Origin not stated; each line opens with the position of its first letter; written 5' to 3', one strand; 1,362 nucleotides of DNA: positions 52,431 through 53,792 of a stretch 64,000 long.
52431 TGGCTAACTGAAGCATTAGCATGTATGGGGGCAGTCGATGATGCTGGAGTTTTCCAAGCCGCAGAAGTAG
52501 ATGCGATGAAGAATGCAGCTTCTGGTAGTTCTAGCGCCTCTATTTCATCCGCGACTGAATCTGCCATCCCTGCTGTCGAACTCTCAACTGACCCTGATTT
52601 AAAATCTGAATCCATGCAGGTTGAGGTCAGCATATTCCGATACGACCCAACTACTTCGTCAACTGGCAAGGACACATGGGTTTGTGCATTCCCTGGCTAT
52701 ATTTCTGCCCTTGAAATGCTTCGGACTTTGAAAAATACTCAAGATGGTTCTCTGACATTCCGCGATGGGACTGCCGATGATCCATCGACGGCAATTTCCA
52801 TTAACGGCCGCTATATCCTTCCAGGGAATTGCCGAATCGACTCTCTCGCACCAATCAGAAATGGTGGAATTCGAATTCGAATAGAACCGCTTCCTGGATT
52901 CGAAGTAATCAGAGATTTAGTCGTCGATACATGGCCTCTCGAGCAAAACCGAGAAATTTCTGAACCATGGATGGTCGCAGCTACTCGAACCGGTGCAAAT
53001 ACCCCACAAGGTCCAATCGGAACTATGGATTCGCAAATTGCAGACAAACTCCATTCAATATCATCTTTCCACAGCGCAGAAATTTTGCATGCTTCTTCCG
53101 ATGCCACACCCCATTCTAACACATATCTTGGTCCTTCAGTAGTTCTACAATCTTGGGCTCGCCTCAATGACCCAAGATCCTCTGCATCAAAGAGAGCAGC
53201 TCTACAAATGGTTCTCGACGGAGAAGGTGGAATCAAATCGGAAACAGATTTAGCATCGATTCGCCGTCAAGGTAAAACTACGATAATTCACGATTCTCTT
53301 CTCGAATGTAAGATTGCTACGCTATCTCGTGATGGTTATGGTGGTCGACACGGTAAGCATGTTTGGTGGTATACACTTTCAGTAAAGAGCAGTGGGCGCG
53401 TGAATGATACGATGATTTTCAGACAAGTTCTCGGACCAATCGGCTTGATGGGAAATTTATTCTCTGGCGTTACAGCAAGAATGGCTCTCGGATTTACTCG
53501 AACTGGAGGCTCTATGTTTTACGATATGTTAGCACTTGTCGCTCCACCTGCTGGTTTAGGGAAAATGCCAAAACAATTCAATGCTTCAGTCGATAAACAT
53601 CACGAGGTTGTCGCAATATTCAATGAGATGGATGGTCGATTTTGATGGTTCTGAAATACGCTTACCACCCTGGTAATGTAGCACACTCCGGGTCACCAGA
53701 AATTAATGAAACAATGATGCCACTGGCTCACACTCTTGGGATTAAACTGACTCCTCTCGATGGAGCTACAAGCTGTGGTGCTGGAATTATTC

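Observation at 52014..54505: Flavodoxin fused to an SdhB-like protein with no Fe-S cysteines, coupled to a CCG-degenerate HdrB/SdhE-like partner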

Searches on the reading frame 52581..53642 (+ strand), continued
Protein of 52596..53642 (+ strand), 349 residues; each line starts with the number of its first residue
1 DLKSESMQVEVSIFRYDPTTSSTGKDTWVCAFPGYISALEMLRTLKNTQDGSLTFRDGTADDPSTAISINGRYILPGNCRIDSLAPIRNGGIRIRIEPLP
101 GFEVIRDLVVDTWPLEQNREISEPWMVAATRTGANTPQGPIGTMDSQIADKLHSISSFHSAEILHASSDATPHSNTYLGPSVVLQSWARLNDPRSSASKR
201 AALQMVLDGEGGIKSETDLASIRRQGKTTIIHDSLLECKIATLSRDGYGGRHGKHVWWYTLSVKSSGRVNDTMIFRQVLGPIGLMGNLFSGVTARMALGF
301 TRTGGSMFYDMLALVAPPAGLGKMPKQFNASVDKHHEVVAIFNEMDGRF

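Call 59: find_homologous_proteins(query=A5, max_evalue=1e-10)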
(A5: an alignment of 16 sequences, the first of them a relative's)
Query A5 (16 sequences) (309 aa, profile of the alignment): 4659 proteins with E <= 1e-10 among 8000 candidates; the best 120 are listed.
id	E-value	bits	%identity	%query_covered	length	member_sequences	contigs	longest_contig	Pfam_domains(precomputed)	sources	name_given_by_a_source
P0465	6.0e-122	425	36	88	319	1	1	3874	PF00037.33,PF13746.12,PF13484.12,PF12838.13,PF13534.12,PF13237.12,PF13183.12,PF13187.12,PF13085.12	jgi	-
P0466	5.3e-119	415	42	79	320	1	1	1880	PF00111.33,PF12838.13,PF13534.12,PF13237.12,PF13183.12,PF13187.12,PF13085.12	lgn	-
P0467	9.6e-118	411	40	77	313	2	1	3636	PF12838.13,PF13237.12,PF13183.12,PF13187.12,PF13085.12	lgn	-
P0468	5.9e-117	408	39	84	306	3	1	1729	PF00111.33,PF13183.12,PF13085.12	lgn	-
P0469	8.7e-117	408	42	77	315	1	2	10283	PF13746.12,PF13534.12,PF13237.12,PF13183.12,PF13187.12,PF13085.12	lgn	-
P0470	2.4e-116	406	42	76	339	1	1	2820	PF13237.12,PF13183.12,PF13085.12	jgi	-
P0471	3.1e-116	406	43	76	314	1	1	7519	PF13183.12,PF13187.12,PF13085.12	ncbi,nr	ncbi:MAG: succinate dehydrogenase iron-sulfur subunit [Dehalococcoidia bacterium]|nr:succinate dehyd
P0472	5.2e-115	402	38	78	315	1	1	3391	PF12838.13,PF13534.12,PF13237.12,PF13183.12,PF13187.12,PF13085.12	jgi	jgi:succinate dehydrogenase / fumarate reductase iron-sulfur subunit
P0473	5.4e-115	402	42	74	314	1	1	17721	PF13237.12,PF13183.12,PF13187.12,PF13085.12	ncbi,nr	ncbi:MAG: succinate dehydrogenase iron-sulfur subunit [Chloroflexi bacterium]|nr:succinate dehydroge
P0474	6.3e-115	402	41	76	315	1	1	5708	PF13746.12,PF12838.13,PF13534.12,PF13237.12,PF13183.12,PF13187.12,PF13085.12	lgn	-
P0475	1.1e-114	401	41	77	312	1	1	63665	PF13237.12,PF13183.12,PF13187.12,PF13085.12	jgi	jgi:succinate dehydrogenase / fumarate reductase iron-sulfur subunit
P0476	1.4e-114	400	40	78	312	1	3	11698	PF13237.12,PF13183.12,PF13187.12,PF13085.12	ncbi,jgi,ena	-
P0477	3.5e-114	399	37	76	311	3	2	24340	PF13746.12,PF12838.13,PF13534.12,PF13237.12,PF13183.12,PF13187.12,PF13085.12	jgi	jgi:succinate dehydrogenase / fumarate reductase iron-sulfur subunit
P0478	1.8e-113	397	39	77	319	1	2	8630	PF00111.33,PF13183.12,PF13085.12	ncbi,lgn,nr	ncbi:MAG: succinate dehydrogenase iron-sulfur subunit [Firmicutes bacterium]|nr:succinate dehydrogen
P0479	2.3e-113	396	45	75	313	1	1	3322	PF13237.12,PF13183.12,PF13085.12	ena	-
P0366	5.0e-108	379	36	96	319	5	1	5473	PF13534.12,PF13183.12,PF13187.12,PF13085.12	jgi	jgi:succinate dehydrogenase / fumarate reductase iron-sulfur subunit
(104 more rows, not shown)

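Call 62: find_encoding_contigs(protein=P0245, flank=2500, max_places=1)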
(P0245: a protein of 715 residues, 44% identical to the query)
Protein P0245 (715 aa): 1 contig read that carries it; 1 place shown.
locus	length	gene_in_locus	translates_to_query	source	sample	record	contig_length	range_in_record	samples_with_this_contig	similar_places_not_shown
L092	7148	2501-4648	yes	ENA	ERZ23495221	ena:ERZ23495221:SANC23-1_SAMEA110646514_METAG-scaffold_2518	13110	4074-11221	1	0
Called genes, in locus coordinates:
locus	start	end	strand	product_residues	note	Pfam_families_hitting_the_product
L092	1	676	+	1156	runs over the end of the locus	-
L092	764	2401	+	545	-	PF00118:Cpn60_TCP1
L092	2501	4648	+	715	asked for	PF00258:Flavodoxin_1, PF13085:Fer2_3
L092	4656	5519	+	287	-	PF02754:CCG (weak)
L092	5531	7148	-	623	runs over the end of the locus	PF00270:DEAD, PF04851:ResIII, PF22590:Cas3-like_C_2 (faint), PF00271:Helicase_C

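Call 63: find_encoding_contigs(protein=P0247, flank=2500, max_places=1)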
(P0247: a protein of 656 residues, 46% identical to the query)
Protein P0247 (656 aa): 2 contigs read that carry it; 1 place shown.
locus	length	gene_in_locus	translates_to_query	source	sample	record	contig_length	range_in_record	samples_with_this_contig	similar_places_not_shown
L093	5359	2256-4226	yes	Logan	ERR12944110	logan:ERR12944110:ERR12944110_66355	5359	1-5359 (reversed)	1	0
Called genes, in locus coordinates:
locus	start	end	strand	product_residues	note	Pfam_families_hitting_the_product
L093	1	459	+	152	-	?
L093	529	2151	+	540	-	PF00118:Cpn60_TCP1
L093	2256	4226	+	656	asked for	PF13370:Fer4_13, PF00258:Flavodoxin_1, PF13085:Fer2_3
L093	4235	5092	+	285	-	-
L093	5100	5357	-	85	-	?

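Call 64: find_encoding_contigs(protein=P0248, flank=2500, max_places=1)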
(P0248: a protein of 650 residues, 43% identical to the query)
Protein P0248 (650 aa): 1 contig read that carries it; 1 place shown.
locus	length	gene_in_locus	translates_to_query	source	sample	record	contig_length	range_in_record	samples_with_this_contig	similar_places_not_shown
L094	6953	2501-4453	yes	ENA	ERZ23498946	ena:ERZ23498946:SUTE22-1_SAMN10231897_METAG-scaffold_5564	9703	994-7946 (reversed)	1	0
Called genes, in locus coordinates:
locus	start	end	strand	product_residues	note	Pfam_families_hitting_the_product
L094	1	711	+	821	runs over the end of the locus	?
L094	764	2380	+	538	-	PF00118:Cpn60_TCP1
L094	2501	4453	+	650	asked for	PF13370:Fer4_13 (weak), PF00258:Flavodoxin_1, PF13085:Fer2_3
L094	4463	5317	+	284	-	PF02754:CCG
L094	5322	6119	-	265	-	PF02732:ERCC4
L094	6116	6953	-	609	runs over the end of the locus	?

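Call 65: find_encoding_contigs(protein=P0243, flank=2500, max_places=1)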
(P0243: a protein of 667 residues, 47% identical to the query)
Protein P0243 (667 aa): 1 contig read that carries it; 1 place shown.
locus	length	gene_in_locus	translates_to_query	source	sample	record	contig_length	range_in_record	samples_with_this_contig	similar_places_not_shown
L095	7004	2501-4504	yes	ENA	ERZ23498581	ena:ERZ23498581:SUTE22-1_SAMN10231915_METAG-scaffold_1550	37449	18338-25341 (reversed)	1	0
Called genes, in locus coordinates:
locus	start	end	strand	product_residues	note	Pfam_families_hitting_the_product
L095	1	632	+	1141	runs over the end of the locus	-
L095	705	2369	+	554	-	PF00118:Cpn60_TCP1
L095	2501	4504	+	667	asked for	PF00258:Flavodoxin_1, PF13085:Fer2_3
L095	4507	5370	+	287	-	PF02754:CCG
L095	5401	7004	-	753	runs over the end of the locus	PF00270:DEAD, PF04851:ResIII, PF00271:Helicase_C, PF12826:HHH_2, PF14520:HHH_5, PF00633:HHH (weak)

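Call 72: search_solved_structures(query=A6, max_evalue=1, show_alignments=0)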
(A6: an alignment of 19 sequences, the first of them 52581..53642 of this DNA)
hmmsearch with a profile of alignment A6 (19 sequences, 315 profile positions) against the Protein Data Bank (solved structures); distinct sequences matched with E-value up to 1: 46.
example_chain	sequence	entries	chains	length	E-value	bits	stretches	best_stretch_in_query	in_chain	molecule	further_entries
8gs8_B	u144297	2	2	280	7.4e-71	241.8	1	5-235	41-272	Succinate dehydrogenase [ubiquinone] iron-sulfur subunit, mitochondrial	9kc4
3vr8_B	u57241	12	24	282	2.3e-70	240.2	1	5-238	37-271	Iron-sulfur subunit of succinate dehydrogenase | Succinate dehydrogenase [ubiquinone] iron-sulfur subunit, mitochondrial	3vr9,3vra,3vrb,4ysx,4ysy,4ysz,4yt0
3abv_B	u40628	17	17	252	3.1e-70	239.8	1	5-235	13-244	Succinate dehydrogenase [ubiquinone] iron-sulfur subunit, mitochondrial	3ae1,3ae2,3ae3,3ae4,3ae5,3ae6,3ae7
1zoy_B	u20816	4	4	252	3.2e-70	239.7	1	5-235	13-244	Iron-sulfur protein | Succinate dehydrogenase [ubiquinone] iron-sulfur subunit, mitochondrial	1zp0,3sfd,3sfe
4ytp_B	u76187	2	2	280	4.4e-70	239.3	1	5-235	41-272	Succinate dehydrogenase [ubiquinone] iron-sulfur subunit, mitochondrial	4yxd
1kf6_B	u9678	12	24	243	6.6e-69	235.4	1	1-234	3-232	FUMARATE REDUCTASE IRON-SULFUR PROTEIN | Fumarate reductase iron-sulfur subunit | Fumarate reductase (Anaerobic), Fe-S subunit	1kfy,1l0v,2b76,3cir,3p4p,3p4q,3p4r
2wp9_B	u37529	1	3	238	1.6e-68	234.1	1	3-237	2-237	SUCCINATE DEHYDROGENASE IRON-SULFUR SUBUNIT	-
1yq3_B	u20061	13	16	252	2.6e-68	233.5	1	5-235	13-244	succinate dehydrogenase Ip subunit | Succinate dehydrogenase [ubiquinone] iron-sulfur subunit, mitochondrial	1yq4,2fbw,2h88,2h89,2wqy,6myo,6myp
1nek_B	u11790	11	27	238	7.5e-68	232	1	3-237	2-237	Succinate dehydrogenase iron-sulfur protein | SUCCINATE DEHYDROGENASE IRON-SULFUR SUBUNIT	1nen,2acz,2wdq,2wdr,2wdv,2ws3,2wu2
6lum_B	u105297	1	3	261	1.6e-67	230.9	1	4-233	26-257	Succinate dehydrogenase subunit B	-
9kpt_B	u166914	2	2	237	2.7e-67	230.2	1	5-232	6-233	Succinate dehydrogenase [ubiquinone] iron-sulfur subunit, mitochondrial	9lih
9kq3_B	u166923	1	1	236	3.2e-67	229.9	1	5-232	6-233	Succinate dehydrogenase [ubiquinone] iron-sulfur subunit, mitochondrial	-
9kps_B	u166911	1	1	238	3.3e-67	229.9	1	5-232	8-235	Succinate dehydrogenase [ubiquinone] iron-sulfur subunit, mitochondrial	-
9lig_B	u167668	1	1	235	3.3e-67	229.8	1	5-232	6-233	Succinate dehydrogenase [ubiquinone] iron-sulfur subunit, mitochondrial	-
9fq7_2N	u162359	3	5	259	3.4e-67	229.8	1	5-234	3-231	Succinate dehydrogenase [ubiquinone] iron-sulfur subunit, mitochondrial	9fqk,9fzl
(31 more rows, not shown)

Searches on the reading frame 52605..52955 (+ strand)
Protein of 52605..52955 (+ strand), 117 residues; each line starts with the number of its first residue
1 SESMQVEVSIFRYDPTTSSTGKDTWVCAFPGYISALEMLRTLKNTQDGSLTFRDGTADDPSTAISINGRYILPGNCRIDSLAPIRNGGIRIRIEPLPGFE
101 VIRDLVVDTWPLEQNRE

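Call 93: search_solved_structures(query=window:52605-52955:+, max_evalue=10, show_alignments=0)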
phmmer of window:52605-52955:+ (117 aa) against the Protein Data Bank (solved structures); distinct sequences matched with E-value up to 10: 20.
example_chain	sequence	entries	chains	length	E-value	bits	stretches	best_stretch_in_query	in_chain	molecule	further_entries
1nek_B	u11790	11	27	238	2.7e-06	30.6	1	4-109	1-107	Succinate dehydrogenase iron-sulfur protein | SUCCINATE DEHYDROGENASE IRON-SULFUR SUBUNIT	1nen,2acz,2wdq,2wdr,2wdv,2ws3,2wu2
2wp9_B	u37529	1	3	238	2.7e-06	30.6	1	4-109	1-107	SUCCINATE DEHYDROGENASE IRON-SULFUR SUBUNIT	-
9lig_B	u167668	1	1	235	0.00026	24.2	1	35-110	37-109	Succinate dehydrogenase [ubiquinone] iron-sulfur subunit, mitochondrial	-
9kq3_B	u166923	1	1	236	0.00026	24.2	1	35-110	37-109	Succinate dehydrogenase [ubiquinone] iron-sulfur subunit, mitochondrial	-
9kpt_B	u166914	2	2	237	0.00026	24.2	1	35-110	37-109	Succinate dehydrogenase [ubiquinone] iron-sulfur subunit, mitochondrial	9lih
9kps_B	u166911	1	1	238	0.00027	24.2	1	35-110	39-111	Succinate dehydrogenase [ubiquinone] iron-sulfur subunit, mitochondrial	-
9qdl_B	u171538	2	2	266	0.00033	23.9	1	35-110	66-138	Succinate dehydrogenase [ubiquinone] iron-sulfur subunit, mitochondrial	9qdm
6lum_B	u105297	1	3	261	0.0012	22.1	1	6-111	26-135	Succinate dehydrogenase subunit B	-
7kcm_C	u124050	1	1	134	0.0042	20.3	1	34-108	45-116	Succinate dehydrogenase [ubiquinone] iron-sulfur subunit, mitochondrial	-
7kcl_C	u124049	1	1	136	0.0044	20.3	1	34-108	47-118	Succinate dehydrogenase [ubiquinone] iron-sulfur subunit, mitochondrial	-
9fq7_2N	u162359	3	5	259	0.016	18.5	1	35-109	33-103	Succinate dehydrogenase [ubiquinone] iron-sulfur subunit, mitochondrial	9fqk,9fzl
8gs8_B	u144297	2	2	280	0.024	17.9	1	34-108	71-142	Succinate dehydrogenase [ubiquinone] iron-sulfur subunit, mitochondrial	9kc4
4ytp_B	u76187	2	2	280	0.027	17.7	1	34-108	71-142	Succinate dehydrogenase [ubiquinone] iron-sulfur subunit, mitochondrial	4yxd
3abv_B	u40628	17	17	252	0.028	17.7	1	34-108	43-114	Succinate dehydrogenase [ubiquinone] iron-sulfur subunit, mitochondrial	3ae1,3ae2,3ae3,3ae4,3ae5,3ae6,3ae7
1zoy_B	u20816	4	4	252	0.028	17.7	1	34-108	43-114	Iron-sulfur protein | Succinate dehydrogenase [ubiquinone] iron-sulfur subunit, mitochondrial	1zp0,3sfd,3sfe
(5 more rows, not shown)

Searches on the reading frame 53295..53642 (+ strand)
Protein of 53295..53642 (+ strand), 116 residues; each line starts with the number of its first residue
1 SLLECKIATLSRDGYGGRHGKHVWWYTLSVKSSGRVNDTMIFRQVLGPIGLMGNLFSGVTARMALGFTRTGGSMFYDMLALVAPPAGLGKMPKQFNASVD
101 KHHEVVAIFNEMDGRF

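Call 73: search_solved_structures(query=window:53295-53642:+, max_evalue=10, show_alignments=0)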
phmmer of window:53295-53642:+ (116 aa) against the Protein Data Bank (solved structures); distinct sequences matched with E-value up to 10: 0.
